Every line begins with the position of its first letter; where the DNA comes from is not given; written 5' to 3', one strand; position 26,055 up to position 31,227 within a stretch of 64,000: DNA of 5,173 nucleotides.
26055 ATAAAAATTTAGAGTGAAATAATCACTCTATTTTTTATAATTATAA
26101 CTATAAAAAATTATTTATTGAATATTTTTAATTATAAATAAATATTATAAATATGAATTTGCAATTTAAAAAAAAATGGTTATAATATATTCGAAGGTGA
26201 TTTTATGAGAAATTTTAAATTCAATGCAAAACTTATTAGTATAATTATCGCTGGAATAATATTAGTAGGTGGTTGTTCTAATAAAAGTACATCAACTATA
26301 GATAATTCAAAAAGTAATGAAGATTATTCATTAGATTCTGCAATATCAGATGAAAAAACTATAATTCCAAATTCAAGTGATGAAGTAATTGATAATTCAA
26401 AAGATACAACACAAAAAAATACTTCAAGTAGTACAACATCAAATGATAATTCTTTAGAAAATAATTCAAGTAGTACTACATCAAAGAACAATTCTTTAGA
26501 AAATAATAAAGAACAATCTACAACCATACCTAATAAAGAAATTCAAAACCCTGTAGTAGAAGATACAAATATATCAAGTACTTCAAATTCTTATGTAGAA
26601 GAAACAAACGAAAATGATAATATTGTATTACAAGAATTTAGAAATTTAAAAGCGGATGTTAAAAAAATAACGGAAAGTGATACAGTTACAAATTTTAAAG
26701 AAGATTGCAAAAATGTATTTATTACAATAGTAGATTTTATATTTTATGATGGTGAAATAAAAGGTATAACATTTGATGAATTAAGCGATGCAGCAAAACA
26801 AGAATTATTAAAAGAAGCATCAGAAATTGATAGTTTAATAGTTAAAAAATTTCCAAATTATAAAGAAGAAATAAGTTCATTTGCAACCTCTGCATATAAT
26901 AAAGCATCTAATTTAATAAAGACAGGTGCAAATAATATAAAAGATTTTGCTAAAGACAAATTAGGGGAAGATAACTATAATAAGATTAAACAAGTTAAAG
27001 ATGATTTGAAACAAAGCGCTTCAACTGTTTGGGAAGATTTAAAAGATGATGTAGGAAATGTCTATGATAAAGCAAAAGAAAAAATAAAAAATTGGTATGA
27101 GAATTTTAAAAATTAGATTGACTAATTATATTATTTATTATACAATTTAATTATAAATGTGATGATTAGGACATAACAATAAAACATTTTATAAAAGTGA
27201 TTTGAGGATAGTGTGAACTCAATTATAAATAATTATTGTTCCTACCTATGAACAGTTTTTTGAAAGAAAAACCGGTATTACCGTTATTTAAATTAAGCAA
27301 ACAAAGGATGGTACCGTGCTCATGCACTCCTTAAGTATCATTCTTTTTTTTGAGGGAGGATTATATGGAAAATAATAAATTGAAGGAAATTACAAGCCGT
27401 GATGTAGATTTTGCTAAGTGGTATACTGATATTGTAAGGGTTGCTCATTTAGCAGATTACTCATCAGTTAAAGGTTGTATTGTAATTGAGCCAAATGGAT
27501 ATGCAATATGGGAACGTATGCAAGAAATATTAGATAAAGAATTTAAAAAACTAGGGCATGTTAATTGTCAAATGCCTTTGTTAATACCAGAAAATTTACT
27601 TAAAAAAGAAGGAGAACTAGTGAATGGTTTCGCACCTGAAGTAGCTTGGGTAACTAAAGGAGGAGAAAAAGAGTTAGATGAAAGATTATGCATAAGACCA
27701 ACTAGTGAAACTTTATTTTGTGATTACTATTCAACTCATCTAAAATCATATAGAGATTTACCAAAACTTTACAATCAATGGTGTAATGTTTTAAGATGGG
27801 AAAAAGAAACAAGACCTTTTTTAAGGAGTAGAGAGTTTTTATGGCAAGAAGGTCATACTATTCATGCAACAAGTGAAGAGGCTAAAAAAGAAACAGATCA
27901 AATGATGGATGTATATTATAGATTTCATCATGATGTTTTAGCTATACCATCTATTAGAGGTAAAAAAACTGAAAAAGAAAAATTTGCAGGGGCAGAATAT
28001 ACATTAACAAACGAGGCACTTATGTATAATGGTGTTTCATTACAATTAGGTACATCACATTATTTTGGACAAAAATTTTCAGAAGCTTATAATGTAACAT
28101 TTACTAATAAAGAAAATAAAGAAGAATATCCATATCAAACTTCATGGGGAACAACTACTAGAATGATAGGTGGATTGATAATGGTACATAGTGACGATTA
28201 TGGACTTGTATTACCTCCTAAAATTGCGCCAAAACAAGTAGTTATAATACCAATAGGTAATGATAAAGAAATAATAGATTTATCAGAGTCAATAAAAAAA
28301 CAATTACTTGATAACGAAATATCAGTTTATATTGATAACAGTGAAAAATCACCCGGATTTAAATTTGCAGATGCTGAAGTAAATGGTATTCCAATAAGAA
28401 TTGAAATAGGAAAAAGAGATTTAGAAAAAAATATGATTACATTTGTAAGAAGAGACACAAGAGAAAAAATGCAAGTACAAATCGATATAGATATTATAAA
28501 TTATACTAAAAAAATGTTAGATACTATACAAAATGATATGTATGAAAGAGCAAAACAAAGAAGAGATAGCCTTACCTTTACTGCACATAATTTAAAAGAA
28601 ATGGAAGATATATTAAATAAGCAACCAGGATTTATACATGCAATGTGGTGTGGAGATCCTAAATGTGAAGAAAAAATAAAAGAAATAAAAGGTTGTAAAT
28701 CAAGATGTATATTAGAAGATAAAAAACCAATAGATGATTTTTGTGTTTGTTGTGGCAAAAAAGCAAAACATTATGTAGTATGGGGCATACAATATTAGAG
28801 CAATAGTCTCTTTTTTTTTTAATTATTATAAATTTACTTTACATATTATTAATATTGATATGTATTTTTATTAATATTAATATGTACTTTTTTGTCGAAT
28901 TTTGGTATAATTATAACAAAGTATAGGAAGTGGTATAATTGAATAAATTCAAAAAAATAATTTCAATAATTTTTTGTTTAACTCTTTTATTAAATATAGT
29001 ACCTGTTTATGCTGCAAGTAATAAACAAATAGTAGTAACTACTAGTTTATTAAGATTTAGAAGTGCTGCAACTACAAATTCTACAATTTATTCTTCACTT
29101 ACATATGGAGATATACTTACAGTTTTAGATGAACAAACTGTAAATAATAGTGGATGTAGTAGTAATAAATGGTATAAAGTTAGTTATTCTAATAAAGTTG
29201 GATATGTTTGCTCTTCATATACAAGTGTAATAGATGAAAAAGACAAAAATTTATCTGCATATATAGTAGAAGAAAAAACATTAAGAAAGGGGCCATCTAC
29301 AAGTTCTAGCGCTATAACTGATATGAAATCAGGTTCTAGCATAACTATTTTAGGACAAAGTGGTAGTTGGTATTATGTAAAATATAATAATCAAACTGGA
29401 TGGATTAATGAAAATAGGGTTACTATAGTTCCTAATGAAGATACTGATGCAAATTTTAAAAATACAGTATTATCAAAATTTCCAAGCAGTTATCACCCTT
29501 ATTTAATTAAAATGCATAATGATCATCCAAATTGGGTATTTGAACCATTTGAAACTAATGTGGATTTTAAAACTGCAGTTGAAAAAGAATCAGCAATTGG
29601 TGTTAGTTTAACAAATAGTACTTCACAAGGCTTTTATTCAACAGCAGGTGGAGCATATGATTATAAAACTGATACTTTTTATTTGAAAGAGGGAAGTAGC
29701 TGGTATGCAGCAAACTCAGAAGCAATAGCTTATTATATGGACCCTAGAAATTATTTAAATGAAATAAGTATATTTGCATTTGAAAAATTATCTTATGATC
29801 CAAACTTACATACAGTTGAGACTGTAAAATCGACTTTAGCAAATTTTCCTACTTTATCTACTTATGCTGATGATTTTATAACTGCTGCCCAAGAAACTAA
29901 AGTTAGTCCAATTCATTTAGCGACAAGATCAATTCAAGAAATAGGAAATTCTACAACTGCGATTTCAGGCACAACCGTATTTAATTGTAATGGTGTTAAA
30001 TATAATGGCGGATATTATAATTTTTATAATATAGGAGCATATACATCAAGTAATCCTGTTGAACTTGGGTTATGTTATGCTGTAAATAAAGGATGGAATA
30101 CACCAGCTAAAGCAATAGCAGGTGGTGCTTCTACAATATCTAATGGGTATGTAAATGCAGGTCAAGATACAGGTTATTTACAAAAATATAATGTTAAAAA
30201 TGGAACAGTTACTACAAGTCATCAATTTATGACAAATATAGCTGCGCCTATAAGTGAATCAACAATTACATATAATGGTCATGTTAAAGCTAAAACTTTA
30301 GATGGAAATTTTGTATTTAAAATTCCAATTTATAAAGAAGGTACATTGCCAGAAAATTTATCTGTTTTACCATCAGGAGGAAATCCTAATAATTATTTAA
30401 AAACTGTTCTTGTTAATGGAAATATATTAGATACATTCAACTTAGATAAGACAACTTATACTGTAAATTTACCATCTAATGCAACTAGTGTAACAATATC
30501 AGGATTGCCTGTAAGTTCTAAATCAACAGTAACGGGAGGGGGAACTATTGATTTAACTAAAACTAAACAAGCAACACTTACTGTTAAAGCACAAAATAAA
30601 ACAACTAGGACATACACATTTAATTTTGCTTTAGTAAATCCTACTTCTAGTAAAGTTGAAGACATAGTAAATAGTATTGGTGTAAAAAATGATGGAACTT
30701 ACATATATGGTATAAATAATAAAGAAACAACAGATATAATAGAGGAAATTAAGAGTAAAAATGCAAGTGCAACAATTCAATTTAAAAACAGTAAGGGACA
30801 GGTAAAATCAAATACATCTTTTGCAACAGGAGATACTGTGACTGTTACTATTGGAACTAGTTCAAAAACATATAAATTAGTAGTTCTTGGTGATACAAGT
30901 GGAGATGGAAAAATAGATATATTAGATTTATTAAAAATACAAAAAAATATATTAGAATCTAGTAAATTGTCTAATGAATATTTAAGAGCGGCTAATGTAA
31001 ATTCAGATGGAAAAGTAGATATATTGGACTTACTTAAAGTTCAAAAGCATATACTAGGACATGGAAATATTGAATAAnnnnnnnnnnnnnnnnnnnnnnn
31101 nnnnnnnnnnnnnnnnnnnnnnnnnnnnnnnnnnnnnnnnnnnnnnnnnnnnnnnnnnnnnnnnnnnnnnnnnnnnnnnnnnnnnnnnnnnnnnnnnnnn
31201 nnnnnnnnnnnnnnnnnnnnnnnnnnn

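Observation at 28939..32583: Non-cellulosomal cohesin-dockerin pair: a dockerin-tagged SH3b/GH73-like peptidoglycan hydrolase co-transcribed with a membrane-anchored cohesin protein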

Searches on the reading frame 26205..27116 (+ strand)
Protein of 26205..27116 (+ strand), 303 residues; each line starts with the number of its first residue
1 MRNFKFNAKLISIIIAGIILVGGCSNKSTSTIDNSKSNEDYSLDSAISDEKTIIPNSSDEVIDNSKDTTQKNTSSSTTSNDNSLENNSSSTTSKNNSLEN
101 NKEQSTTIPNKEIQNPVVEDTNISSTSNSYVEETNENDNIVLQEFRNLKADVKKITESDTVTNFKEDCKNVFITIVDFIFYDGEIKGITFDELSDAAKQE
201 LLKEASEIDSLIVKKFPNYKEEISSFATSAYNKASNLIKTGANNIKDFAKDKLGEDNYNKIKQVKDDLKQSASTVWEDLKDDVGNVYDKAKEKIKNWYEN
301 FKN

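Call 3: search_protein_families(library=pfam, proteins=[window:26205-27116:+], max_evalue=1)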
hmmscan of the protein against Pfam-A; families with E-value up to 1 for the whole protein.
window:26205-27116:+ (303 aa): 1 family
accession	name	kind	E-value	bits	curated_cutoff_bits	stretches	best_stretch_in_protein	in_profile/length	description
PF01080.22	Presenilin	-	0.25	10.5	34.3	1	65-181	226-342/408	Presenilin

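Call 74: search_protein_families(library=ncbifam, proteins=[window:26205-27116:+], max_evalue=0.00001)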
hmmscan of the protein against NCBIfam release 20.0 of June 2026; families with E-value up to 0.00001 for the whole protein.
window:26205-27116:+ (303 aa): 0 families

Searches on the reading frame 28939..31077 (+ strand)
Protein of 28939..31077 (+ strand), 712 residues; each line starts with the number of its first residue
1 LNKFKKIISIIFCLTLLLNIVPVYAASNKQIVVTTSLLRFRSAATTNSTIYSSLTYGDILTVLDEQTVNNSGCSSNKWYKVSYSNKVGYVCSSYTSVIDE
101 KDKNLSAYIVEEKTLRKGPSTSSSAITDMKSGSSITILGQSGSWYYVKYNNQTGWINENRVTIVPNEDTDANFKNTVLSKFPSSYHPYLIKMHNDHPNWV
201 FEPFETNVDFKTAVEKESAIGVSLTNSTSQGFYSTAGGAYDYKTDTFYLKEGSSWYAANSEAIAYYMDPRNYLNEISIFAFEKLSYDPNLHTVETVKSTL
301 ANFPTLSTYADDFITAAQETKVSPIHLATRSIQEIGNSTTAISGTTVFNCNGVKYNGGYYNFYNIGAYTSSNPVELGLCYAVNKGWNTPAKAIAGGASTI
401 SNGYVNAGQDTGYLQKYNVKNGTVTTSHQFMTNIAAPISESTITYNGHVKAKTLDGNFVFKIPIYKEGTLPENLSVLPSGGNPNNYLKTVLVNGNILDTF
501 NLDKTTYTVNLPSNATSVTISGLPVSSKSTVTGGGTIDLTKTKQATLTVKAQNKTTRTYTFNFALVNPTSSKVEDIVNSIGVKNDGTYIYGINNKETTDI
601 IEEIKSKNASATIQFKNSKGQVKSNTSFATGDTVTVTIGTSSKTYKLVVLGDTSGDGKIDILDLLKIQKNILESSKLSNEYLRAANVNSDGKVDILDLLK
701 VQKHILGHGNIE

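Call 3: search_protein_families(library=pfam, proteins=[window:28939-31077:+], max_evalue=1)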
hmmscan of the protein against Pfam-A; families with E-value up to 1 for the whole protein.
window:28939-31077:+ (712 aa): 12 families
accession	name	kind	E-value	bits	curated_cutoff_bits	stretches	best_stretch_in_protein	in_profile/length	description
PF08239.17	SH3_3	-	4.5e-24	84.8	27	2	115-157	5-49/54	Bacterial SH3 domain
PF00404.24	Dockerin_1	-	1.3e-11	44.9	22.9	1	650-706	1-57/57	Dockerin type I domain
PF06347.19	SH3_4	-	7.3e-06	26.1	24.1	1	113-160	5-53/56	Bacterial SH3 domain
PF07653.23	SH3_2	-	2.8e-05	24.2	21.8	0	53-94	17-51/55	Variant SH3 domain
PF18348.7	SH3_16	-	0.0023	18.1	25.8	1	115-158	1-46/49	Bacterial dipeptidyl-peptidase Sh3 domain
PF13499.12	EF-hand_7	-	0.0056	17.4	30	1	652-701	12-65/67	EF-hand domain pair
PF19407.5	DUF5979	-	0.0087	17.1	25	1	504-574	35-91/104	Domain of unknown function (DUF5979)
PF13517.12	FG-GAP_3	-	0.01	16.9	26.9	0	633-662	31-60/61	FG-GAP-like repeat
PF12913.13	SH3_6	-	0.13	12.3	27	1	135-156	31-52/53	SH3 domain (SH3b1 type)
PF00036.39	EF-hand_1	-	0.29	11.2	25.4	0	652-667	10-25/29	EF hand domain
PF12733.13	Cadherin-like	-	0.33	11.9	24.2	1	499-560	10-83/89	Cadherin-like beta sandwich domain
PF13405.12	EF-hand_6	-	0.37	11.1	25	0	652-667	10-25/30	EF-hand domain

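Call 4: search_protein_families(library=ncbifam, proteins=[window:28939-31077:+], max_evalue=1)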
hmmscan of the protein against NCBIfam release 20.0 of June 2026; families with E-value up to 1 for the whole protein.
window:28939-31077:+ (712 aa): 5 families
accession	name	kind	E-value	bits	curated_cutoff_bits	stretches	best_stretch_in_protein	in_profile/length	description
NF052642.1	amidase_SagB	exception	8.9e-27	94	425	1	250-467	71-277/282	peptidoglycan release complex glucosaminidase SagB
NF040678.1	EntFM_CwpFM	equivalog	1.5e-10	40.7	720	1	25-162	56-190/430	enterotoxin EntFM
TIGR04211.1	SH3_and_anchor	equivalog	1.5e-07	31.2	65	1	114-163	9-60/198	TIGR04211 family SH3 domain-containing protein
TIGR03900.1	prc_long_Delta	hypoth_equivalog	0.0019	16.2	660.95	1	86-168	774-856/973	MXAN_5808 family serine peptidase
NF033218.1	anchor_AmaP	equivalog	0.031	14.1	55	1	1-47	1-43/166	alkaline shock response membrane anchor protein AmaP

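Call 6: search_solved_structures(query=window:28939-31077:+, max_evalue=0.1, show_alignments=2)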
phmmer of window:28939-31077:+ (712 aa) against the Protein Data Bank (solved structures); distinct sequences matched with E-value up to 0.1: 21.
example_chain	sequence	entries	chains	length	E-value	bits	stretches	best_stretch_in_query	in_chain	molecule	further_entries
6u0o_B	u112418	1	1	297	3.8e-22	81.9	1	242-469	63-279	LYZ2 domain-containing protein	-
6fxp_A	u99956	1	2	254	4.4e-22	81.7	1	242-468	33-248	Uncharacterized protein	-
6fxo_A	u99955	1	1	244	8e-19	70.9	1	253-435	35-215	Bifunctional autolysin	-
4pi7_A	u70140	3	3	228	1.1e-10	44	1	305-434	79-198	Autolysin E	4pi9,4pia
4pi8_A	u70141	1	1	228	7.1e-10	41.3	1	306-434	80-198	Autolysin E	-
5wqw_A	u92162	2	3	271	2.6e-09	39.5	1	264-465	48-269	N-acetylglucosaminidase | Cell surface protein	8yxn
8x39_A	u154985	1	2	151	1.3e-05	27.3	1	648-710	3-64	Serine protease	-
8x3a_A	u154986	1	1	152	1.3e-05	27.2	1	648-710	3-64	Serine protease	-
2ccl_B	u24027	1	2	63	0.00012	24.1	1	647-706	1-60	ENDO-1,4-BETA-XYLANASE Y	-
8zvk_A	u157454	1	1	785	0.00016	23.7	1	647-706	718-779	AaBgIC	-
2kt8_A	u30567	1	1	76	0.00028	22.8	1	113-167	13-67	Probable surface protein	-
5lxv_B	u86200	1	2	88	0.0011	20.9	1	647-705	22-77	Carbohydrate-binding protein WP_009985128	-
2vn5_B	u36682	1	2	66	0.0015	20.4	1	648-707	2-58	ENDOGLUCANASE A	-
2krs_A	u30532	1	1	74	0.0024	19.8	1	114-166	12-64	Probable enterotoxin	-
1ohz_B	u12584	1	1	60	0.0025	19.7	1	650-706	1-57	ENDO-1,4-BETA-XYLANASE Y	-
2kyb_A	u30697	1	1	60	0.0064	18.3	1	114-158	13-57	Mannosyl-glycoprotein endo-beta-N-acetylglucosaminidase domain protein, possible enterotox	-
2kq8_A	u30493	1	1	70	0.039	15.8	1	114-159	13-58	Cell wall hydrolase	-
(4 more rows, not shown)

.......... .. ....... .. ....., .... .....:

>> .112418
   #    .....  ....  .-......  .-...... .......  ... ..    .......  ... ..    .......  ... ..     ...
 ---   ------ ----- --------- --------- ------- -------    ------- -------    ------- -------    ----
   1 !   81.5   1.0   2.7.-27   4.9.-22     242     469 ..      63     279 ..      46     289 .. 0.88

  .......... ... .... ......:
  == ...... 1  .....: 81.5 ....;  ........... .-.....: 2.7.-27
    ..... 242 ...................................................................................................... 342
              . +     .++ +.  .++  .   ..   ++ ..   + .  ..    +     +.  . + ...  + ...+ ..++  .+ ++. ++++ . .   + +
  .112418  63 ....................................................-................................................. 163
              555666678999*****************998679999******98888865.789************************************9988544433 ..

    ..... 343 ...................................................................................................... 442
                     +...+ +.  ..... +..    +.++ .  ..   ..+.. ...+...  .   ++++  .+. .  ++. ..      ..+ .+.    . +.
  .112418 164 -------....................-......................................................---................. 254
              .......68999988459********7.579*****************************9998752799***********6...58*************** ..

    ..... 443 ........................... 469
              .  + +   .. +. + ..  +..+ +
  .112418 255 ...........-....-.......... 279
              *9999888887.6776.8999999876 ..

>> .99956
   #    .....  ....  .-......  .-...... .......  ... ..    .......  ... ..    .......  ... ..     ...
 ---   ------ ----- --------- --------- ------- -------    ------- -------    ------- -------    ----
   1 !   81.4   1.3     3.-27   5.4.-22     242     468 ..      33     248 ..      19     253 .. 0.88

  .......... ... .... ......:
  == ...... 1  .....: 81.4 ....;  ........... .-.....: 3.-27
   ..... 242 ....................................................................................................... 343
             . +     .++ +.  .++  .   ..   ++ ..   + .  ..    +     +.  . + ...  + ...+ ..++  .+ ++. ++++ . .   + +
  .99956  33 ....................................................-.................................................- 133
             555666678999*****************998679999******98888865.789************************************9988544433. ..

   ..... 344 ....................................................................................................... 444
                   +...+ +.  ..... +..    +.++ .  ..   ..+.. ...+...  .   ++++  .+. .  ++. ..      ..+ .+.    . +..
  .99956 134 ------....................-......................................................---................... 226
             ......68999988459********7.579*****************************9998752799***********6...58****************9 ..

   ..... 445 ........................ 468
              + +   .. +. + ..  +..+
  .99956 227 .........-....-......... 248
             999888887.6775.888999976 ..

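Call 46: list_cluster_members(proteins=[P0001, window:28939-31077:+])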
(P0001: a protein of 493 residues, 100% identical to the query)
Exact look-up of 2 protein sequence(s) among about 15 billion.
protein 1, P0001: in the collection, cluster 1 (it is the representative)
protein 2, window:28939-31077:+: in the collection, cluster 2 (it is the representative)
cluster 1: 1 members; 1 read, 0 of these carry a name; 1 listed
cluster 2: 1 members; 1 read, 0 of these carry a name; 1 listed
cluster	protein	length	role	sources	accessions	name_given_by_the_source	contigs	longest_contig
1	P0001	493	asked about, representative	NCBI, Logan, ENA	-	-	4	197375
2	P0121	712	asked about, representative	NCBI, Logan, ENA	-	-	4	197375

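Call 69: search_protein_families(library=phrogs, proteins=[window:28939-31077:+], max_evalue=0.001)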
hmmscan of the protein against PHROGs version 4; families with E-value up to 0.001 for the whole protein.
window:28939-31077:+ (712 aa): 2 families
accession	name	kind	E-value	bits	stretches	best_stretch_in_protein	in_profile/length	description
phrog_759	-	other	2.9e-16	60.3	1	250-435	426-596/625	tail associated cell-wall hydrolase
phrog_21853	-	unknown function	5.2e-14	53.3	1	294-436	254-381/409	-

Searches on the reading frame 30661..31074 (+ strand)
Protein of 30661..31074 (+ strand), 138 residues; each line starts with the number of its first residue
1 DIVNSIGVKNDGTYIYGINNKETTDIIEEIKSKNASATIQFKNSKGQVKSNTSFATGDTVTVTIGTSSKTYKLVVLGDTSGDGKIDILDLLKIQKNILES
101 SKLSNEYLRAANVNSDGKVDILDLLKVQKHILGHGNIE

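Call 52: find_homologous_proteins(query=window:30661-31074:+, max_evalue=0.001)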
Query window:30661-31074:+ (138 aa): 18 proteins with E <= 0.001 among 275 candidates.
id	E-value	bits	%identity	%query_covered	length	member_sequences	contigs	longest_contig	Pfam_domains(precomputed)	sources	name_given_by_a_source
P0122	1.2e-38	150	72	79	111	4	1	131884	PF00404.25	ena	-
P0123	4.2e-26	110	48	100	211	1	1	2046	PF00404.25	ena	-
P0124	7.9e-24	102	46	100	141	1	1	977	PF00404.25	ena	-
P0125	4.8e-22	97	47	100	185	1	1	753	PF00404.25,PF13202.13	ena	-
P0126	7.1e-22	96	52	71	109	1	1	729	PF00404.25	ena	-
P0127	2.0e-21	95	50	83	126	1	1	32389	PF00404.25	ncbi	ncbi:MAG: dockerin type I repeat-containing protein, partial [Bacilli bacterium]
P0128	2.5e-20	91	56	62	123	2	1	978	PF00404.25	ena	-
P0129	3.5e-20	91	42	96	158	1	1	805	PF00404.25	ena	-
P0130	8.7e-20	89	53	67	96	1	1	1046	PF00404.25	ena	-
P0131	1.7e-19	88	49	77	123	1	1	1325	PF00404.25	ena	-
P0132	1.8e-19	88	44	95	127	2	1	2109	PF00404.25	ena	-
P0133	7.6e-19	86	42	100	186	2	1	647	PF00404.25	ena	-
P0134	9.2e-18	83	51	71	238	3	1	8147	PF12733.14,PF00404.25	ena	-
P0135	4.3e-17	81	57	57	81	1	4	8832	PF00404.25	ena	-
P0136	1.3e-15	76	41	87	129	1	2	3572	PF00404.25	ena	-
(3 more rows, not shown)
